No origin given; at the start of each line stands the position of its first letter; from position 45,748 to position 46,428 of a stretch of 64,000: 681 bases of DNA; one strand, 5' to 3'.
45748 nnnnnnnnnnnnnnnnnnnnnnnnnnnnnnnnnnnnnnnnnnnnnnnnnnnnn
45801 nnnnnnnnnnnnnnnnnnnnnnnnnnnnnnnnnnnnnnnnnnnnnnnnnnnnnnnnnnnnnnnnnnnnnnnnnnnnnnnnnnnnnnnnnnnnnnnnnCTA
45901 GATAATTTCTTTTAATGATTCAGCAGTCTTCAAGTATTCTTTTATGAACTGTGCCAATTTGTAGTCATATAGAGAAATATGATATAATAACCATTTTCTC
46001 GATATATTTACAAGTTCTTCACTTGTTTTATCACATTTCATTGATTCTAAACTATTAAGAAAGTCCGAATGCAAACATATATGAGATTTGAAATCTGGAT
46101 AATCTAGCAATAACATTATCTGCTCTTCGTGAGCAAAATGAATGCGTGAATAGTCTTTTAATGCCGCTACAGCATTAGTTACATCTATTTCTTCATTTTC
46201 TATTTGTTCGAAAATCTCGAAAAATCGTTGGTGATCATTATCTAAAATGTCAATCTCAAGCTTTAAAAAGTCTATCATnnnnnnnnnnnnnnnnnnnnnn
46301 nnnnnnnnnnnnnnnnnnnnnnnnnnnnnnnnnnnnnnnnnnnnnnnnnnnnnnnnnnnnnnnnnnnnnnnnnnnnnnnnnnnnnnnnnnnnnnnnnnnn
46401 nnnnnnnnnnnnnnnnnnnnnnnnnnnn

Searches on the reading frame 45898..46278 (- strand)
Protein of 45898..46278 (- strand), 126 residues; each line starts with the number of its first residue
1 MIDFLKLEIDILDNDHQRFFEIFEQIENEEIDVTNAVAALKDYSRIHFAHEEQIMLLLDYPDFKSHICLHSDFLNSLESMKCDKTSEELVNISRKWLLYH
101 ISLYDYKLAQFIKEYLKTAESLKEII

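Call 76: search_protein_families(library=pfam, proteins=[window:45898-46278:-], max_evalue=0.01)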
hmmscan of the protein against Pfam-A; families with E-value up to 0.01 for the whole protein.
window:45898-46278:- (126 aa): 2 families
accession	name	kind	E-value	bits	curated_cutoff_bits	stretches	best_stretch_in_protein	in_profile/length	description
PF01814.28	Hemerythrin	-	1.3e-09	39.1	25.3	1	9-108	3-123/127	Hemerythrin HHE cation binding domain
PF09778.15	Guanylate_cyc_2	-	0.0026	17.6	28.1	1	11-84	85-157/212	Guanylylate cyclase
